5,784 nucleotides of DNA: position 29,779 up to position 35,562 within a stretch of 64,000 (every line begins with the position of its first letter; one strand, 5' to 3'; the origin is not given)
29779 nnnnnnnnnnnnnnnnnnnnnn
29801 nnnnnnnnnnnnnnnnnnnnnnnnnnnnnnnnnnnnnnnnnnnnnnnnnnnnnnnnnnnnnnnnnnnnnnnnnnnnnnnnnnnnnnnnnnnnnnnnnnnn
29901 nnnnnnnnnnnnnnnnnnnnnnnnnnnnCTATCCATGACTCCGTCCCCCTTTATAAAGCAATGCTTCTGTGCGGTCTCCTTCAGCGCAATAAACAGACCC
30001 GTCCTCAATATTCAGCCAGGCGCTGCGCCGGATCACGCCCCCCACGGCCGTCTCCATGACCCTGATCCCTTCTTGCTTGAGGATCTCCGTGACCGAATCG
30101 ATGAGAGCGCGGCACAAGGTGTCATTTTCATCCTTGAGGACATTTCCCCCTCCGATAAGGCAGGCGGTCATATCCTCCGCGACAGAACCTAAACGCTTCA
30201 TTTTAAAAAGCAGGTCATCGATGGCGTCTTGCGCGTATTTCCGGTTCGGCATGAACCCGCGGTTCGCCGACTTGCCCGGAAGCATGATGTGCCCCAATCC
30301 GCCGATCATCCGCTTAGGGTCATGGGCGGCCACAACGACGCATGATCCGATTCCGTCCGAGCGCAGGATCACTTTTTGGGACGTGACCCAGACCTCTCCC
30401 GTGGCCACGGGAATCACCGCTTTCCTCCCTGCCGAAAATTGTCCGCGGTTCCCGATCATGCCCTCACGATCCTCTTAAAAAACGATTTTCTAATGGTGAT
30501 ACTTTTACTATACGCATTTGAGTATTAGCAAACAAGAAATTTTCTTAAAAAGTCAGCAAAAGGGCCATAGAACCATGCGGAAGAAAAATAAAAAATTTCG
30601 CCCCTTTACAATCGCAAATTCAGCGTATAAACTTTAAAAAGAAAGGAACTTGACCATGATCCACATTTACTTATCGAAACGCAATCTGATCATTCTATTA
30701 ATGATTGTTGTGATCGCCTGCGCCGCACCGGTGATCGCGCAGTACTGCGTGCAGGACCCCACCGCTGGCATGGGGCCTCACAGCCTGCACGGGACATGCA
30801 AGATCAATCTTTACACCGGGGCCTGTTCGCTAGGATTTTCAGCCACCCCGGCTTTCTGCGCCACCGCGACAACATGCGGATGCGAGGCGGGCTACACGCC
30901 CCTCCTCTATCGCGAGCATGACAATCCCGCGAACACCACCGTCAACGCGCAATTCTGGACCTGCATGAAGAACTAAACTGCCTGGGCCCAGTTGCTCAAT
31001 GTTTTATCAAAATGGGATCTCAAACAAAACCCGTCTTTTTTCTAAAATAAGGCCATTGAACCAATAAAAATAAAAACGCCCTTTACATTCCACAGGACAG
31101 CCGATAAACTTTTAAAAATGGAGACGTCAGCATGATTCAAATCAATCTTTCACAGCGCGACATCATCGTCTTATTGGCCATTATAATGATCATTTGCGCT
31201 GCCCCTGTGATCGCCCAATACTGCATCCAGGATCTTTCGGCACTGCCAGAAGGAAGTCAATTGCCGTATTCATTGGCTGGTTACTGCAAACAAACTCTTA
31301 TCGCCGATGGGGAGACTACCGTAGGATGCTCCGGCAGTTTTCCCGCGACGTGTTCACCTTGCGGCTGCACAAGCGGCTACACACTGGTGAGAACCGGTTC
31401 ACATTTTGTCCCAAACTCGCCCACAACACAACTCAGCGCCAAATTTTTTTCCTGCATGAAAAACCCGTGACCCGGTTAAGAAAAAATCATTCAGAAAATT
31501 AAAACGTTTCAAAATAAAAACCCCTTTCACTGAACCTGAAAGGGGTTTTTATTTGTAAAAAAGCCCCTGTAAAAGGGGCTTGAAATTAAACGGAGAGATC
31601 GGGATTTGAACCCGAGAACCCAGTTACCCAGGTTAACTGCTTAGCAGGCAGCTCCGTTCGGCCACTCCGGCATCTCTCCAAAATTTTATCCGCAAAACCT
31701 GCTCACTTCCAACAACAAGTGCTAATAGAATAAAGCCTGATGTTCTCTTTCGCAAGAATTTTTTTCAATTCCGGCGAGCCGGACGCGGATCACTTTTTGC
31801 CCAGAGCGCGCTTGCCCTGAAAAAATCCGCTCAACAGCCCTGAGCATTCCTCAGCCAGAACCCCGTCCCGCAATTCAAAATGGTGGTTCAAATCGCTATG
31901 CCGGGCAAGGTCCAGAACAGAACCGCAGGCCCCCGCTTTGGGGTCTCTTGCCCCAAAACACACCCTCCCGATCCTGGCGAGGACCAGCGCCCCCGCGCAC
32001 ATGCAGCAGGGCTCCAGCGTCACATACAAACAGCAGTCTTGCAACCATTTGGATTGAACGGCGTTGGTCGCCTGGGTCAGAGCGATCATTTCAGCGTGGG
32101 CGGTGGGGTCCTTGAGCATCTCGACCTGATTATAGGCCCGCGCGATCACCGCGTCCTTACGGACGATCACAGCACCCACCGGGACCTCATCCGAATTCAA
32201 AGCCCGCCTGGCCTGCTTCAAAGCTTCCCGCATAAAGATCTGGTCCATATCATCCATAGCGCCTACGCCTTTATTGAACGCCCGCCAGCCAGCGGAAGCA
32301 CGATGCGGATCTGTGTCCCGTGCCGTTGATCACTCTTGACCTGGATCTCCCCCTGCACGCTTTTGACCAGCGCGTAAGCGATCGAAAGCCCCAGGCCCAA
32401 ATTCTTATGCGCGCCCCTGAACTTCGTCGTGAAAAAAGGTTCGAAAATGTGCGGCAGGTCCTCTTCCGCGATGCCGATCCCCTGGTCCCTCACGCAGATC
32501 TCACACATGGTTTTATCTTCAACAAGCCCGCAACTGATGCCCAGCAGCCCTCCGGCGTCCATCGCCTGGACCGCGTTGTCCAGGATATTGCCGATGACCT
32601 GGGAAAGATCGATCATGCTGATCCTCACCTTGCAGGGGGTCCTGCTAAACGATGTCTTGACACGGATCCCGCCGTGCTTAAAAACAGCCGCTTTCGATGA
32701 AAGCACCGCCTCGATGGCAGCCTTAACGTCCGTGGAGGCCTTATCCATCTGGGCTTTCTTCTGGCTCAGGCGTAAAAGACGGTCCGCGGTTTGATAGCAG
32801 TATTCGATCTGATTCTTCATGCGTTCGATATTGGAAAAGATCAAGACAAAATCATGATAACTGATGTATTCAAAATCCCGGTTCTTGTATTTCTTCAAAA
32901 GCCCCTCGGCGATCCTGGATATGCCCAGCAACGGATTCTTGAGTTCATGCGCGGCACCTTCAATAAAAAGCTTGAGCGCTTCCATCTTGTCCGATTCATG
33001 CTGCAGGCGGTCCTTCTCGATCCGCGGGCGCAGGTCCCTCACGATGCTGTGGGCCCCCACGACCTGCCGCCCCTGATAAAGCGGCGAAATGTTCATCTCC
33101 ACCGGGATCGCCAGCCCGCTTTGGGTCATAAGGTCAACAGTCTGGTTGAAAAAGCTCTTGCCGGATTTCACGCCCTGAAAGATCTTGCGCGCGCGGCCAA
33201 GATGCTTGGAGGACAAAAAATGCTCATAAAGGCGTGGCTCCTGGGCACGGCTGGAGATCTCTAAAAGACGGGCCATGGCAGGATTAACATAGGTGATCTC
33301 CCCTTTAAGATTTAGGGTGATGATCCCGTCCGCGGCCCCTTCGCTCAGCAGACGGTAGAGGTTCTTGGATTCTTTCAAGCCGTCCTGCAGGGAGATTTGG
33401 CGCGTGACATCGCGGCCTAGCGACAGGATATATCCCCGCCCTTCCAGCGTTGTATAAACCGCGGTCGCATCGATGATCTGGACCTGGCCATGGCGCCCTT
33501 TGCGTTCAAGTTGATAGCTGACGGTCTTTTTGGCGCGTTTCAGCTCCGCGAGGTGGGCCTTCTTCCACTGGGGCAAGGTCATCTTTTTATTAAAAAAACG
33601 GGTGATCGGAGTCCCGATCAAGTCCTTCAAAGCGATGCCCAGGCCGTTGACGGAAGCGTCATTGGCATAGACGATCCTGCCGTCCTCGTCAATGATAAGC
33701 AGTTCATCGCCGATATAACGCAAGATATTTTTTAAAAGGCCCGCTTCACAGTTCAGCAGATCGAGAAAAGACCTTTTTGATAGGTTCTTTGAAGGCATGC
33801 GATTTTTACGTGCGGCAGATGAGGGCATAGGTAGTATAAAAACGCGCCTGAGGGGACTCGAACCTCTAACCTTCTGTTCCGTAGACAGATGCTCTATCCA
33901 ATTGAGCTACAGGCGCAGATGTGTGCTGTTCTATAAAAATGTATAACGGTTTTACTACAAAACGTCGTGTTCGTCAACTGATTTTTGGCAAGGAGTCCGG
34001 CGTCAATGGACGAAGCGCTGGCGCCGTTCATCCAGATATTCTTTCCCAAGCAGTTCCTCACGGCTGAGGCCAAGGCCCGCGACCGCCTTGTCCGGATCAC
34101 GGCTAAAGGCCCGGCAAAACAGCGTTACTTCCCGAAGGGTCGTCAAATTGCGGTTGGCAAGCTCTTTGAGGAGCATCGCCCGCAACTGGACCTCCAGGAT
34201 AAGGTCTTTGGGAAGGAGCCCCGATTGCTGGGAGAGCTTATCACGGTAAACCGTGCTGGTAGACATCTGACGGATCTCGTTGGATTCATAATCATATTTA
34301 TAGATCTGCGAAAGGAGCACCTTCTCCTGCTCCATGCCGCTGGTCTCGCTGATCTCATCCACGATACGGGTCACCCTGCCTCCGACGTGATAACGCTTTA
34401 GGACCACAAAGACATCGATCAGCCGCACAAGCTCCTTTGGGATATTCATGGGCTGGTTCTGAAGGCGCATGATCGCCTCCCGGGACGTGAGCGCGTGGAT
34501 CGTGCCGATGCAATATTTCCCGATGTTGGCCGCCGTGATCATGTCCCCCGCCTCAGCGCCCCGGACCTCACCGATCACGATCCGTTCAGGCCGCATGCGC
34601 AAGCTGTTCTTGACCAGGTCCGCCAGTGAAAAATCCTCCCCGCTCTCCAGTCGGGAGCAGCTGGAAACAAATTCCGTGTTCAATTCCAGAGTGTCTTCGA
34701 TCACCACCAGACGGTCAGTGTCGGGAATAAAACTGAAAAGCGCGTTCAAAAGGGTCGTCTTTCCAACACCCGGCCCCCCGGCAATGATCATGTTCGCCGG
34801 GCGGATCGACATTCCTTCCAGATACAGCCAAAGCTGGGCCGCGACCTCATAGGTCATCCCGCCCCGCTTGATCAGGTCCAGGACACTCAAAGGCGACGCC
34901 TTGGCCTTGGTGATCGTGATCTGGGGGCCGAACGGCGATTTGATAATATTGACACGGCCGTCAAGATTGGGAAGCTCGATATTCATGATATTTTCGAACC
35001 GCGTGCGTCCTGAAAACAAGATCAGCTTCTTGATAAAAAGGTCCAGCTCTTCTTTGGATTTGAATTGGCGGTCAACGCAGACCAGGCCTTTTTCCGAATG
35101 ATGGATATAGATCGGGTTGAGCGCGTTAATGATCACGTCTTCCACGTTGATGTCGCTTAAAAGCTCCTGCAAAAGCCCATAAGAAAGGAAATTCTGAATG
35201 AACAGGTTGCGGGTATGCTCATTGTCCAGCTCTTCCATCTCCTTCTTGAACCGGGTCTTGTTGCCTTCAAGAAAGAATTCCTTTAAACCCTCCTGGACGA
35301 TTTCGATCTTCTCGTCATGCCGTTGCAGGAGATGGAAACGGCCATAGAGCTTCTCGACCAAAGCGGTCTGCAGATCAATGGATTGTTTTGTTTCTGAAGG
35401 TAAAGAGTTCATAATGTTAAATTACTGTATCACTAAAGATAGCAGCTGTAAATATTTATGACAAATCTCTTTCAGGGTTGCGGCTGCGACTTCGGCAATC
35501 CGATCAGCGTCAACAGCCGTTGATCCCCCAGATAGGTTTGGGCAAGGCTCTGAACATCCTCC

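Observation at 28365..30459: cheD overlaps a Cache-HAMP protein whose only output is an array of CheD/CheR-consensus glutamine heptads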

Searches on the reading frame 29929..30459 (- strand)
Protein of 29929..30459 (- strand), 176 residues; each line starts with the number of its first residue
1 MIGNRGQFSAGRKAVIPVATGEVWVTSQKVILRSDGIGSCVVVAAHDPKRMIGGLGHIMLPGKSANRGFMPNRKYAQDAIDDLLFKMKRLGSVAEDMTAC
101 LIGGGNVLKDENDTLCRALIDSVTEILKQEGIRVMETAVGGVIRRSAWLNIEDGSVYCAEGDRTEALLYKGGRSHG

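Call 3: search_protein_families(library=pfam, proteins=[window:29929-30459:-], max_evalue=0.01)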
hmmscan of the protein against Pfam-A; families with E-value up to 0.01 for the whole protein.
window:29929-30459:- (176 aa): 1 family
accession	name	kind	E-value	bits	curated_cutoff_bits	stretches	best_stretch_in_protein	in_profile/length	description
PF03975.18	CheD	-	5e-15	56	25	1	59-158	1-106/108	CheD chemotactic sensory transduction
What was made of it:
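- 29929..30459 (-): cheD: CheD-family glutamine deamidase homologue (176 aa from the ATG; a start 14 codons downstream is possible). It is the first gene of the pair. Pfam CheD scores 56 bits against a cut-off of 25 (call 3).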

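Call 4: search_protein_families(library=ncbifam, proteins=[window:29929-30459:-], max_evalue=0.01)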
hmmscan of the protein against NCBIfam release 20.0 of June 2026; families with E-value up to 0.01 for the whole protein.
window:29929-30459:- (176 aa): 9 families
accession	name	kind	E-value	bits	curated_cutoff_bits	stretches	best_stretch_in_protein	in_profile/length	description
NF041119.1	CheD_Thtga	equivalog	2.8e-23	83.1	240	1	18-157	5-145/160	chemoreceptor glutamine deamidase/glutamate methylesterase CheD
NF010018.0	PRK13495.1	equivalog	9.1e-22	77.9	243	1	18-157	6-144/159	chemoreceptor glutamine deamidase CheD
NF010020.0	PRK13498.1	equivalog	7.7e-18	64.9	236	1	16-158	10-155/168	chemoreceptor glutamine deamidase CheD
NF010013.0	PRK13487.1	equivalog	1.9e-16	60.1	223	1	16-156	26-165/201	chemoreceptor glutamine deamidase CheD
NF010015.0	PRK13490.1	equivalog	9.8e-16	58.2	251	1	29-157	19-151/162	chemoreceptor glutamine deamidase CheD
NF010014.0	PRK13489.1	equivalog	1.3e-11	45.2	290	1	18-146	23-153/238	chemoreceptor glutamine deamidase CheD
NF010016.0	PRK13493.1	equivalog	7.7e-10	38.9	369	1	13-149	41-183/227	chemoreceptor glutamine deamidase CheD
NF010019.0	PRK13497.1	equivalog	7.3e-09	35.6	313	1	16-144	10-138/184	chemoreceptor glutamine deamidase CheD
NF010017.0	PRK13494.1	equivalog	1.1e-05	25.2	285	1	14-112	12-108/163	chemoreceptor glutamine deamidase CheD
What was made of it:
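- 29929..30459 (-): NCBIfam CheD equivalogs hit only below their cut-offs, e.g. 83 against 240 bits (call 4).
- NCBIfam CheD equivalog scores are far below their cut-offs (call 4), so the subfamily is divergent.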

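Call 25: search_solved_structures(query=window:29929-30459:-, max_evalue=0.01, show_alignments=2)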
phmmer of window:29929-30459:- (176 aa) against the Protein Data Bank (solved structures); distinct sequences matched with E-value up to 0.01: 1.
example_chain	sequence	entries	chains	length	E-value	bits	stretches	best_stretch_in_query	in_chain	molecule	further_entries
2f9z_C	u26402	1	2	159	2.8e-16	63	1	19-158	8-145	PROTEIN (chemotaxis methylation protein)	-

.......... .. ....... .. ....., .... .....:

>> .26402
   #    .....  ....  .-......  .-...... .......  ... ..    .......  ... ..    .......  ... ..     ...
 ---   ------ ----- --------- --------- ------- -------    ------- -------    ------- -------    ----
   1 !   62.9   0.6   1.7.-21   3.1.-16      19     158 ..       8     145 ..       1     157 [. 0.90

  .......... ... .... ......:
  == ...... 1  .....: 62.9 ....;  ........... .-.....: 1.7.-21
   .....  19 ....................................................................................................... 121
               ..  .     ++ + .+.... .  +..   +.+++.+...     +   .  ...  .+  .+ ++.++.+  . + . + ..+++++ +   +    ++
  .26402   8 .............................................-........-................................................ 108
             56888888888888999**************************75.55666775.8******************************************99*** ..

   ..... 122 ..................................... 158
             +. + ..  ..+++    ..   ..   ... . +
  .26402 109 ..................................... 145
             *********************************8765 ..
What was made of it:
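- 29929..30459 (-): It aligns to T. maritima CheD 2F9Z at E = 2.8e-16 (call 25).
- On CheD glutamine deamidase (upstream gene): 2F9Z match at E = 2.8e-16 (call 25).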

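Call 29: find_related_loci(query=A2, collection=metagenome_contigs, flank=5000)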
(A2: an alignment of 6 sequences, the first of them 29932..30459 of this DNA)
Query A2 (176 aa) in metagenome_contigs; peptide patterns used: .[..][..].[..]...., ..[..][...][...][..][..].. (x = any residue, [..] = any of these).
278 stretches matched a pattern; 5 encode a relative of the query (tblastn E <= 1e-3); 5 distinct loci.
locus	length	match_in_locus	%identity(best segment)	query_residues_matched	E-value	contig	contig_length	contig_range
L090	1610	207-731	89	1-175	4e-111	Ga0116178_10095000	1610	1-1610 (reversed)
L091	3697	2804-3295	53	13-176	1e-55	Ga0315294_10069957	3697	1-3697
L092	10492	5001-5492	52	13-176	9e-51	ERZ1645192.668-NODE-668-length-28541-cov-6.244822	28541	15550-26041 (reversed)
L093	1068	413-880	45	13-168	6e-41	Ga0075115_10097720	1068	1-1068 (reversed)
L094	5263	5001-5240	63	13-92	9e-32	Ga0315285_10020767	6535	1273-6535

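Call 47: search_protein_families(library=pfam, proteins=[L091:1048-2772:+], max_evalue=0.001)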
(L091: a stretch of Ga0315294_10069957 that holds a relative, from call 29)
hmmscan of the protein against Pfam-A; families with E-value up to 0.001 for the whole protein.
L091:1048-2772:+ (575 aa): 5 families
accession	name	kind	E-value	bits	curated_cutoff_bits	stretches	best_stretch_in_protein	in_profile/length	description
PF08448.16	PAS_4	-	2.1e-53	179.7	23.1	3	175-283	1-109/110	PAS fold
PF00989.32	PAS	-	1.9e-31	108.9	22.6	2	420-527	2-113/113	PAS fold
PF13426.13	PAS_9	-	1.6e-28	99.5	27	3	347-406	42-103/103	PAS domain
PF13188.13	PAS_8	-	7e-12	45.2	21.8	1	421-462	3-41/65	PAS domain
PF08447.18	PAS_3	-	2.9e-08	34.3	25.6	0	334-398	25-86/89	PAS fold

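Call 60: find_homologous_proteins(query=window:29932-30459:-, max_evalue=1e-10)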
Query window:29932-30459:- (176 aa): 12 proteins with E <= 1e-10 among 105 candidates.
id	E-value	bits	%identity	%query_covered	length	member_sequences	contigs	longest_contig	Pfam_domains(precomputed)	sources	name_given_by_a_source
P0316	5.3e-102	357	100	92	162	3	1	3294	PF03975.19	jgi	-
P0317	4.1e-98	344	89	99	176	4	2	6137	PF03975.19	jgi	-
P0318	1.4e-65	238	66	94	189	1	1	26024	PF03975.19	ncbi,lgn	-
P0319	3.0e-54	201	61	90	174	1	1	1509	PF03975.19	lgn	-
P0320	2.1e-53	199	55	97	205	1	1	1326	PF03975.19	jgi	jgi:chemotaxis protein CheD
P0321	3.2e-53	198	57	93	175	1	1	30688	PF03975.19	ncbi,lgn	-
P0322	6.1e-53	197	59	91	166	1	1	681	PF03975.19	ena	-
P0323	1.1e-52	196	53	98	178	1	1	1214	PF03975.19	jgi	jgi:chemotaxis protein CheD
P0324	1.6e-47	179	56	90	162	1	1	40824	PF03975.19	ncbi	ncbi:MAG: chemotaxis protein CheD [Candidatus Omnitrophota bacterium]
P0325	1.5e-45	173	57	86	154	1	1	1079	PF03975.19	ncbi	-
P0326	1.1e-32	131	42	90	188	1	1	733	PF03975.19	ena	-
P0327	1.2e-31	128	43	89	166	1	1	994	PF03975.19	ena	-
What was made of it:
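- Tried and rejected: Homologue search with CheD: only 12 hits and no new architectures (call 60).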

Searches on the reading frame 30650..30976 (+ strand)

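Call 3: search_protein_families(library=pfam, proteins=[window:30650-30976:+], max_evalue=0.01)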
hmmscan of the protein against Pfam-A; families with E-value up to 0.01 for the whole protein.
window:30650-30976:+ (108 aa): 1 family
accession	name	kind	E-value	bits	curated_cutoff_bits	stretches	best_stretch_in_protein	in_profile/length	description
PF23308.1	TSP1_TSH7A-B_C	-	0.00034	20.9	27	1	67-84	7-24/40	THS7A/B C-terminal TSP1 domain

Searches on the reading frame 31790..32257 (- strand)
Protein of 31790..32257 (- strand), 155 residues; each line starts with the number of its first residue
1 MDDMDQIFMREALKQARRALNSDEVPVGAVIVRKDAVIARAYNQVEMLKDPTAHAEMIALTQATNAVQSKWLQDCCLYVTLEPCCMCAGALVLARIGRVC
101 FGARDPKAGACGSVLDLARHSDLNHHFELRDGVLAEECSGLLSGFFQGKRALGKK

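Call 62: search_protein_families(library=pfam, proteins=[window:31790-32257:-], max_evalue=0.00001)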
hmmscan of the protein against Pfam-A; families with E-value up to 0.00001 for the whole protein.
window:31790-32257:- (155 aa): 3 families
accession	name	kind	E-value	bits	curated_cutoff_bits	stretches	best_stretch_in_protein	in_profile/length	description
PF14437.12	MafB19-deam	-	2.3e-41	141.5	27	1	5-149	3-141/142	MafB19-like deaminase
PF00383.29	dCMP_cyt_deam_1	-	5e-30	103.8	25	1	5-102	4-101/102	Cytidine and deoxycytidylate deaminase zinc-binding region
PF14439.12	Bd3614-deam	-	4.2e-06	27.2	38.5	1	30-119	13-104/113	Bd3614-like deaminase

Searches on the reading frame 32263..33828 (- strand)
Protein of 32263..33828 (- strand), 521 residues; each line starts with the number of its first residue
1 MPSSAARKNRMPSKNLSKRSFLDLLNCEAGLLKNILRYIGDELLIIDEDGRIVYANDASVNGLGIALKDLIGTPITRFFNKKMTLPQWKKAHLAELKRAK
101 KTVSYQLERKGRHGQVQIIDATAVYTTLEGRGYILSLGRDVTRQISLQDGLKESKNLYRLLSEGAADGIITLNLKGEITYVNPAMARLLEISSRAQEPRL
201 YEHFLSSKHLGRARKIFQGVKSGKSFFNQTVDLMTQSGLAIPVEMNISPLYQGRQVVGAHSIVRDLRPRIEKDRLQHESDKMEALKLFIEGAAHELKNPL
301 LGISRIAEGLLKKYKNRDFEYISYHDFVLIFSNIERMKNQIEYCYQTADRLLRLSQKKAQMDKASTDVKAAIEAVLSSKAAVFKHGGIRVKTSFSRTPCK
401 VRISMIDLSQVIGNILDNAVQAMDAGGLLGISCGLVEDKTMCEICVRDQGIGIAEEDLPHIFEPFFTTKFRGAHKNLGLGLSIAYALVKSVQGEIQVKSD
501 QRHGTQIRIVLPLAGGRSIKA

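Call 3: search_protein_families(library=pfam, proteins=[window:32263-33828:-], max_evalue=0.01)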
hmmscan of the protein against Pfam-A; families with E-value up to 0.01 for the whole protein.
window:32263-33828:- (521 aa): 10 families
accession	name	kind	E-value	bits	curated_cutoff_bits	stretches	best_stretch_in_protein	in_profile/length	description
PF02518.31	HATPase_c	-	2.1e-23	83.3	26.4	1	407-514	5-110/111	Histidine kinase-, DNA gyrase B-, and HSP90-like ATPase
PF00989.32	PAS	-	3.6e-19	69.3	22.6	2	157-265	2-112/113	PAS fold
PF13426.13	PAS_9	-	9.1e-19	68.1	27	2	43-142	4-102/103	PAS domain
PF08448.16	PAS_4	-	1.8e-11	44.7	23.1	2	43-143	8-107/110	PAS fold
PF13188.13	PAS_8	-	5.7e-10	39.2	21.8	1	156-195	1-40/65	PAS domain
PF14501.12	HATPase_c_5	-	9.7e-07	29.1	22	1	403-502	1-93/102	GHKL domain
PF24820.1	Diguanyl_cycl_sensor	-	2.6e-06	27.8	28.1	0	36-83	2-49/109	Diguanylate cyclase-like sensor domain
PF00512.31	HisKA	-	0.00024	21.5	26.9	1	285-354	2-53/66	His Kinase A (phospho-acceptor) domain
PF08447.18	PAS_3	-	0.0048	17.6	25.6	0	179-255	2-81/89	PAS fold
PF13581.12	HATPase_c_2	-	0.0086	16.5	27.4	0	432-510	57-126/127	Histidine kinase-like ATPase domain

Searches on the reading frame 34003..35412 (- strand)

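Call 62: search_protein_families(library=pfam, proteins=[window:34003-35412:-], max_evalue=0.00001)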
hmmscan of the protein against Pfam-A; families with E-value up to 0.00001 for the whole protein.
window:34003-35412:- (469 aa): 1 family
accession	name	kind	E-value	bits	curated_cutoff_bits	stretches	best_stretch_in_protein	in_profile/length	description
PF00437.27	T2SSE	-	4.1e-30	105.1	24.9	1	145-320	85-258/370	Type II/IV secretion system protein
